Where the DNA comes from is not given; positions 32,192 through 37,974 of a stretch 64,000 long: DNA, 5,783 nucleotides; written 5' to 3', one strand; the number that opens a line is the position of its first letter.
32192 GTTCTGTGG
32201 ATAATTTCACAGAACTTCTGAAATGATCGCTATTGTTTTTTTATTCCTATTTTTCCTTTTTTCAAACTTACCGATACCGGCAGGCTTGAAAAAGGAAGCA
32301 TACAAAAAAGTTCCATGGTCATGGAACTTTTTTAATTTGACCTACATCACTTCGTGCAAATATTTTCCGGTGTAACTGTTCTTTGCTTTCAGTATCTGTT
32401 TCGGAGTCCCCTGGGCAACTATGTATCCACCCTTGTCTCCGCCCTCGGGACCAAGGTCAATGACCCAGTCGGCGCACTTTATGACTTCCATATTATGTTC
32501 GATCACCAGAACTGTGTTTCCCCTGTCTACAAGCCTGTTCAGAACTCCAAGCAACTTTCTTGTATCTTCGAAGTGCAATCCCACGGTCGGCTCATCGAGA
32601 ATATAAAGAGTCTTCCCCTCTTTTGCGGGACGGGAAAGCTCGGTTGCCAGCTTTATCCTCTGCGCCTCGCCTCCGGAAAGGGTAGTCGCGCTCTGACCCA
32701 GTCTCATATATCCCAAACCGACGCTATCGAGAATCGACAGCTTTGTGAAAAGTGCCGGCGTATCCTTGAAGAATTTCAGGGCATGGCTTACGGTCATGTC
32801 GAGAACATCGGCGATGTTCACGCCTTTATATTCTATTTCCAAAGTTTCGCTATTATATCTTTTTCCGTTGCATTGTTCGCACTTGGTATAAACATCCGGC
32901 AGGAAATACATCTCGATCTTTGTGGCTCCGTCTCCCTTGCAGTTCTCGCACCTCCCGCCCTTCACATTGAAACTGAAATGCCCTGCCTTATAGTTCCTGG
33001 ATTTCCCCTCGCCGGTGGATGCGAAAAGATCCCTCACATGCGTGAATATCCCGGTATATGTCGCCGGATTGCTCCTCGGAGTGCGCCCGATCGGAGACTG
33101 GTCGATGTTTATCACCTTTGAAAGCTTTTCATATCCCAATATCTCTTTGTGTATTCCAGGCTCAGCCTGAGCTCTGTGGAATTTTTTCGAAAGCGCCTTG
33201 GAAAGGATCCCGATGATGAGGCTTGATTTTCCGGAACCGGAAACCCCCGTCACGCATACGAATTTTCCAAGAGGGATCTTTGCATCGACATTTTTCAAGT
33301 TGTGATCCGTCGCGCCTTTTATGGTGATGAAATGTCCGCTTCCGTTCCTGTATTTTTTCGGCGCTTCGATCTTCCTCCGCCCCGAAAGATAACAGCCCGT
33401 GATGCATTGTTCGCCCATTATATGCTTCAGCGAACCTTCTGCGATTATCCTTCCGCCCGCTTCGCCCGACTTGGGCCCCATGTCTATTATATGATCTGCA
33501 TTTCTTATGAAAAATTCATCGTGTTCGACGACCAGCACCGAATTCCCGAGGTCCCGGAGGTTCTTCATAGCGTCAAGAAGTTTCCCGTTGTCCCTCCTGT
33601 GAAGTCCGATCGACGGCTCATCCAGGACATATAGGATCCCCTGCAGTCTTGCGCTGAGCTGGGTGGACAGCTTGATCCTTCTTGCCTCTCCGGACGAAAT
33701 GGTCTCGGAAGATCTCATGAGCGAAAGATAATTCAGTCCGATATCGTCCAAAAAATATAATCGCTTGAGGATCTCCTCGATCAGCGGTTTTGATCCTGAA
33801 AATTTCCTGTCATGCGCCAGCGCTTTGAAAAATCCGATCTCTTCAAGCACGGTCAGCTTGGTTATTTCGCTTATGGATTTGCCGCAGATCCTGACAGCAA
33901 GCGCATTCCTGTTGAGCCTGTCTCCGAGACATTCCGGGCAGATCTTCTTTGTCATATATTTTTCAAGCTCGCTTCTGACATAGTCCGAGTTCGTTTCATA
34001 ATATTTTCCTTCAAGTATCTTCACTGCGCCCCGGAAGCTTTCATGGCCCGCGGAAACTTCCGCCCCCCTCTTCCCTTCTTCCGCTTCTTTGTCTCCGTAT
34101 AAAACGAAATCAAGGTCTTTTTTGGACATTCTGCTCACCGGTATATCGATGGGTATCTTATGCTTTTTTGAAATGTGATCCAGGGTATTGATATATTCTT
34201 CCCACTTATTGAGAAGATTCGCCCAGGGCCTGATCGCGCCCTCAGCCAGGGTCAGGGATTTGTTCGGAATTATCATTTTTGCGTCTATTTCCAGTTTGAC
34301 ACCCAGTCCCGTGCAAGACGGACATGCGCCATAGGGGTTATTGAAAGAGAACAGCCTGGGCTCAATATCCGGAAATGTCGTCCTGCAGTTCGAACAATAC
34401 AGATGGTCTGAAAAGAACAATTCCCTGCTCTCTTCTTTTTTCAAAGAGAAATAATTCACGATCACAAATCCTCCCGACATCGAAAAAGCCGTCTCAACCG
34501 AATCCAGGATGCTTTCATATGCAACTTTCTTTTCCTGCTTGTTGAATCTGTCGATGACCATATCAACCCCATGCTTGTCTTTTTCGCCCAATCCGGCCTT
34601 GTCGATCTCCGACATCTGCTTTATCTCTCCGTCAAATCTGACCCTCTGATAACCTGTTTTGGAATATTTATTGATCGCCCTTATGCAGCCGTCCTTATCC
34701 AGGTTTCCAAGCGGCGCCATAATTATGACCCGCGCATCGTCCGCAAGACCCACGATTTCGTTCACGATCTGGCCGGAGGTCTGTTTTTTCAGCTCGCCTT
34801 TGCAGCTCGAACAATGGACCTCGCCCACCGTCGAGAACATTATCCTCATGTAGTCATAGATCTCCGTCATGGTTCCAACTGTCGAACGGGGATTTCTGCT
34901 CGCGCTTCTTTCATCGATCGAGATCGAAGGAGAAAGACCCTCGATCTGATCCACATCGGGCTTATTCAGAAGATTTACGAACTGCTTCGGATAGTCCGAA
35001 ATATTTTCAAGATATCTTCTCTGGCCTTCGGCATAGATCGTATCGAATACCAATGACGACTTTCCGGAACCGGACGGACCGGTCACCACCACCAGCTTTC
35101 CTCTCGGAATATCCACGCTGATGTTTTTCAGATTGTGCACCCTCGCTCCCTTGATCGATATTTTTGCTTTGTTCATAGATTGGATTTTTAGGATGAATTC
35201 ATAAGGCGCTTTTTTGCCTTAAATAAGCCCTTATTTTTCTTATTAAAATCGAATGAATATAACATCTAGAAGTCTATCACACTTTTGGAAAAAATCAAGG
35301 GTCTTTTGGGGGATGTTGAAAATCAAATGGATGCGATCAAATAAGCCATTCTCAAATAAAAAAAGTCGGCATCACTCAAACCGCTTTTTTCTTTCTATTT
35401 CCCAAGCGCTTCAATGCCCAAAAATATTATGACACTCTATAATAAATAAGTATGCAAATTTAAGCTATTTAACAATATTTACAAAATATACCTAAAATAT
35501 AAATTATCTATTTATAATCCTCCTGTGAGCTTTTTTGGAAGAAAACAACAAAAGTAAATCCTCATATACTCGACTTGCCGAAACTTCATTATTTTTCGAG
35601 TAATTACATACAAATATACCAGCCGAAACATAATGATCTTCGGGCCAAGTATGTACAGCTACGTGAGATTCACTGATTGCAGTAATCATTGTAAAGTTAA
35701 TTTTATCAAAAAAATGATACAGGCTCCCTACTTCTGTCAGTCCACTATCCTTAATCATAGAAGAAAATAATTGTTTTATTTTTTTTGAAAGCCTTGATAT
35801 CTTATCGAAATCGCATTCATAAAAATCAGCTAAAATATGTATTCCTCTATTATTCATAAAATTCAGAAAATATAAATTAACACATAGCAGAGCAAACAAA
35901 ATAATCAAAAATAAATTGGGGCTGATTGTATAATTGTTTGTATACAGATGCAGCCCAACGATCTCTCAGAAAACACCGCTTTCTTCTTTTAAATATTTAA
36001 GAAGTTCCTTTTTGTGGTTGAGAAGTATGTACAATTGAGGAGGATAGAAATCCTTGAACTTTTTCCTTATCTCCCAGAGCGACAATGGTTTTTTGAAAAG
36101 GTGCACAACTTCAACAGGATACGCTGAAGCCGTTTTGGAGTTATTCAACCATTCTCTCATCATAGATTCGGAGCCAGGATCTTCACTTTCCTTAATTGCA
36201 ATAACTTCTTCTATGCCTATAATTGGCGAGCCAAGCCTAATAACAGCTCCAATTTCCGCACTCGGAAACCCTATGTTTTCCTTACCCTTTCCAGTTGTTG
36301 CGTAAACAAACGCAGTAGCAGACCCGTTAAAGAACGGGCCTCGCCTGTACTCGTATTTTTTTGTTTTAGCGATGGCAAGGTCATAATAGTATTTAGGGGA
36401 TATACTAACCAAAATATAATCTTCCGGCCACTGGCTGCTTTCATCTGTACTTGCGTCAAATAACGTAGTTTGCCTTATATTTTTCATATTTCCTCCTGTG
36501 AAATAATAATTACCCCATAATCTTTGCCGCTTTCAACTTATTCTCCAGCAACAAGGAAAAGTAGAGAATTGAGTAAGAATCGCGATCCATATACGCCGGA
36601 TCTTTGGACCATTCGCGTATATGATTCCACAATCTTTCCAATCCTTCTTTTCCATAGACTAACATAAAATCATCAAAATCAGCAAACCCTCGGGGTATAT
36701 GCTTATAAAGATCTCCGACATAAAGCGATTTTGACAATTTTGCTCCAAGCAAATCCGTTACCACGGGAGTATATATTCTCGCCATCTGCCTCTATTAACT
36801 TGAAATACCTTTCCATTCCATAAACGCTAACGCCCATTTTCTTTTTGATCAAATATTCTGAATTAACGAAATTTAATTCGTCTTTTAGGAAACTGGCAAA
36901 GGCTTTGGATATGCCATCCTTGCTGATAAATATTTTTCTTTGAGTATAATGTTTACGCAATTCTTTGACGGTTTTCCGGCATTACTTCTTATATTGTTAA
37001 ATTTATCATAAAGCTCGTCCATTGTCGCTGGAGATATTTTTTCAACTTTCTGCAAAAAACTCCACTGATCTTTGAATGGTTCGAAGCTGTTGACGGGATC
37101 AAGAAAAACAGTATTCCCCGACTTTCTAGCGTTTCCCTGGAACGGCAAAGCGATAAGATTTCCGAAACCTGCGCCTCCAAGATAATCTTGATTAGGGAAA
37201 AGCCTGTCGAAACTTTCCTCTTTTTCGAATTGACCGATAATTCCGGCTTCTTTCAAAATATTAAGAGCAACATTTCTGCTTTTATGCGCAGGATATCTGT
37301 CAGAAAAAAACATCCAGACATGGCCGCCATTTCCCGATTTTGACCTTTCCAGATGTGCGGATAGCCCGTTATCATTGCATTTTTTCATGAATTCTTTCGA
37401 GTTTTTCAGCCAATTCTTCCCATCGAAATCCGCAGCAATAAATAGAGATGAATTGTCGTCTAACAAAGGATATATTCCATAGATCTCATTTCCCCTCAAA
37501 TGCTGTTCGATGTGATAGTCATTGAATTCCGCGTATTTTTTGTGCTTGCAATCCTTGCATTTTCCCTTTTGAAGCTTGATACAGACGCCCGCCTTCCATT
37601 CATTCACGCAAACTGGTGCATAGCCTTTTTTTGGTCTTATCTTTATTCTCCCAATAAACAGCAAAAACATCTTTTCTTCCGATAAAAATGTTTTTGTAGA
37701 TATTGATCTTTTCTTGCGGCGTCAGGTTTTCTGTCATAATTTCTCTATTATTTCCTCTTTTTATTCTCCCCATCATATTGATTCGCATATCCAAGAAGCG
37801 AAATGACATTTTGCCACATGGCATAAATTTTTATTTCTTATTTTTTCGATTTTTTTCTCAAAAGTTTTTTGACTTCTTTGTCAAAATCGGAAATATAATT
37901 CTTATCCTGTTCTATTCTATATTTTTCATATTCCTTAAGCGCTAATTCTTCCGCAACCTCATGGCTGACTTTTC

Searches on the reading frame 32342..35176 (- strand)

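Call 7: search_protein_families(library=pfam, proteins=[window:32342-35176:-], max_evalue=0.01)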
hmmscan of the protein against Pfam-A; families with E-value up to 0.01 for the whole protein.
window:32342-35176:- (944 aa): 20 families
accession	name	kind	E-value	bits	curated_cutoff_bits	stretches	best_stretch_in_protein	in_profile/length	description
PF17755.6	UvrA_DNA-bind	-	2.1e-22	79.9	23.2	1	298-406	1-110/110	UvrA DNA-binding domain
PF17760.6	UvrA_inter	-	6.5e-21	74.7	23.3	1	132-242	1-107/109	UvrA interaction domain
PF00005.33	ABC_tran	-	6.7e-19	69.3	25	2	16-43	1-28/137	ABC transporter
PF02463.25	SMC_N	-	2.8e-12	47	40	1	629-906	15-209/220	RecF/RecN/SMC N terminal domain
PF13304.12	AAA_21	-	8.6e-10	39.6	27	1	830-897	235-301/304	AAA domain, putative AbiEii toxin, Type IV TA system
PF13191.12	AAA_16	-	1.3e-09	39.2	32.6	1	20-81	18-85/167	AAA ATPase domain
PF20703.3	nSTAND1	-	3.6e-09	37.2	27.1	2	18-49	25-56/379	Novel STAND NTPase 1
PF13555.12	AAA_29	-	1.6e-07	31.4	27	1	21-43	17-39/61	P-loop containing region of AAA domain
PF03193.22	RsgA_GTPase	-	1.8e-06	28.3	30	0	607-660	77-129/174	RsgA GTPase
PF13481.12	AAA_25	-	1.1e-05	25.6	27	0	22-46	29-53/195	AAA domain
PF00684.25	DnaJ_CXXCXGXG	-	0.00016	22.3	32.7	0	741-773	16-51/65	DnaJ central domain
PF13476.12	AAA_23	-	0.00052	21.1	27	0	5-43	1-36/201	AAA domain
PF20720.3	nSTAND3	-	0.00068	19.8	27.2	0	27-54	18-45/155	Novel STAND NTPase 3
PF25199.1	nSTAND_NTPase5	-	0.00079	19.7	34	0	25-43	40-58/145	Novel STAND NTPase 5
PF13401.12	AAA_22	-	0.0012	19.6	27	0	27-43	6-22/130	AAA domain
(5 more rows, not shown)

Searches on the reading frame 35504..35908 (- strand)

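Call 7: search_protein_families(library=pfam, proteins=[window:35504-35908:-], max_evalue=0.01)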
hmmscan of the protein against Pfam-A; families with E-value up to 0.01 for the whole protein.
window:35504-35908:- (134 aa): 1 family
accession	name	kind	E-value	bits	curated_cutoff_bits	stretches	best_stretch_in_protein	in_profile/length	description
PF02675.21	AdoMet_dc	-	3.3e-21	76.1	25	1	24-129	1-101/107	S-adenosylmethionine decarboxylase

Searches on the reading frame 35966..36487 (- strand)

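Call 7: search_protein_families(library=pfam, proteins=[window:35966-36487:-], max_evalue=0.01)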
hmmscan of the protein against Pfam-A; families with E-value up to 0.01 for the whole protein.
window:35966-36487:- (173 aa): 0 families

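Call 36: search_protein_families(library=ncbifam, proteins=[window:35966-36487:-], max_evalue=0.01)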
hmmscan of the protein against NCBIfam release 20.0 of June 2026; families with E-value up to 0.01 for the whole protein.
window:35966-36487:- (173 aa): 0 families

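Call 37: search_protein_families(library=padloc, proteins=[window:35966-36487:-], max_evalue=0.01)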
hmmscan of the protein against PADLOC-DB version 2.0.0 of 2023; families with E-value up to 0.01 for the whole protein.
window:35966-36487:- (173 aa): 2 families
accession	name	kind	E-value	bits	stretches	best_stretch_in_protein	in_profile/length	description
PDLC04425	PDC-M11B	-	1.1e-09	36.9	1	25-160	3-126/132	-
PDLC04424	PDC-M11B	-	4e-07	28.1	1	23-160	8-133/142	-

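Call 38: search_protein_families(library=phrogs, proteins=[window:35966-36487:-], max_evalue=0.01)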
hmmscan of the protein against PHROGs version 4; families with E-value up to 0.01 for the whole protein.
window:35966-36487:- (173 aa): 2 families
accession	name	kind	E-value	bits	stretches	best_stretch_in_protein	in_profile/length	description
phrog_3136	-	unknown function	3.9e-10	40.9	1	25-160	5-129/134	-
phrog_11553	-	unknown function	0.00014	22.3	1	12-168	125-271/278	-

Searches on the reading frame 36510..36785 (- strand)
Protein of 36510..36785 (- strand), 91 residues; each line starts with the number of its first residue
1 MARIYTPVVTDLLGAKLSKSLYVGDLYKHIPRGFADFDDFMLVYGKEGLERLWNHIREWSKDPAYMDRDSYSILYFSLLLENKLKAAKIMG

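Call 7: search_protein_families(library=pfam, proteins=[window:36510-36785:-], max_evalue=0.01)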
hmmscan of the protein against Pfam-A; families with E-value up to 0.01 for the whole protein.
window:36510-36785:- (91 aa): 0 families

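Call 36: search_protein_families(library=ncbifam, proteins=[window:36510-36785:-], max_evalue=0.01)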
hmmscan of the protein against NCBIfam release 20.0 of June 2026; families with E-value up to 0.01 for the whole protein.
window:36510-36785:- (91 aa): 0 families

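Call 37: search_protein_families(library=padloc, proteins=[window:36510-36785:-], max_evalue=0.01)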
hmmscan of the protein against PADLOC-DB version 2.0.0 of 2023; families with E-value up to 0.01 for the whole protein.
window:36510-36785:- (91 aa): 0 families

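Call 38: search_protein_families(library=phrogs, proteins=[window:36510-36785:-], max_evalue=0.01)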
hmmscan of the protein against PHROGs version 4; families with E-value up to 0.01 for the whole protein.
window:36510-36785:- (91 aa): 0 families

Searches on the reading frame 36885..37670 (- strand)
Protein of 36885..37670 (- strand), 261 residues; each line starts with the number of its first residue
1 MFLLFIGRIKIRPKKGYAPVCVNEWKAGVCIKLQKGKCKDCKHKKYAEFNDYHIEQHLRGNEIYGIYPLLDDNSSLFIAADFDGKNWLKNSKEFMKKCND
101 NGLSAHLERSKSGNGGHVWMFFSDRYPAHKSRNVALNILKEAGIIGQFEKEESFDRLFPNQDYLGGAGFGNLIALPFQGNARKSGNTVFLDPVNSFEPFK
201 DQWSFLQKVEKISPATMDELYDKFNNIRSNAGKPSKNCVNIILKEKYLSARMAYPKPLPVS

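Call 7: search_protein_families(library=pfam, proteins=[window:36885-37670:-], max_evalue=0.01)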
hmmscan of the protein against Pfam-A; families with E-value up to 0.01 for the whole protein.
window:36885-37670:- (261 aa): 1 family
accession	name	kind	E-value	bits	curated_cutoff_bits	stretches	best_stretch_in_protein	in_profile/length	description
PF22548.2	AEP-TOTE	-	1.7e-75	254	27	1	13-219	26-229/230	TOTE conflict system, Archaeo-Eukaryotic Primase domain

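Call 36: search_protein_families(library=ncbifam, proteins=[window:36885-37670:-], max_evalue=0.01)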
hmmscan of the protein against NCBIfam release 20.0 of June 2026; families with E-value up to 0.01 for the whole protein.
window:36885-37670:- (261 aa): 1 family
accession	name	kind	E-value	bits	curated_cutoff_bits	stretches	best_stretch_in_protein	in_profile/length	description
NF040561.1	PrimPol_Msp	equivalog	6.5e-20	71.2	200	1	50-226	160-347/515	CRISPR-associated primase-polymerase type A1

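Call 37: search_protein_families(library=padloc, proteins=[window:36885-37670:-], max_evalue=0.01)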
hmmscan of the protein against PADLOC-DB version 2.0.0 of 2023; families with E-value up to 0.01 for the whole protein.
window:36885-37670:- (261 aa): 2 families
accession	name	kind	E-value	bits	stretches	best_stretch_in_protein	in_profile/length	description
PDLC01465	PrimPol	-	3.6e-58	195.3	1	13-221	46-241/276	"CAS-I,CAS-II,CAS-III,CAS-IV,CAS-V,CAS-VI; associated"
PDLC01101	PrimPol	-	2.1e-18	64.3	1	50-213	165-330/490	adaptation polymerase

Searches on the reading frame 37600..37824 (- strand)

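Call 8: search_protein_families(library=pfam, proteins=[window:37600-37824:-], max_evalue=0.01)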
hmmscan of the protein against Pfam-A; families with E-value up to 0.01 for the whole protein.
window:37600-37824:- (74 aa): 1 family
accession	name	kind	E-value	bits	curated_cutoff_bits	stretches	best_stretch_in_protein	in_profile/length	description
PF22548.2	AEP-TOTE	-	6e-06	26.5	27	1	38-64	1-27/230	TOTE conflict system, Archaeo-Eukaryotic Primase domain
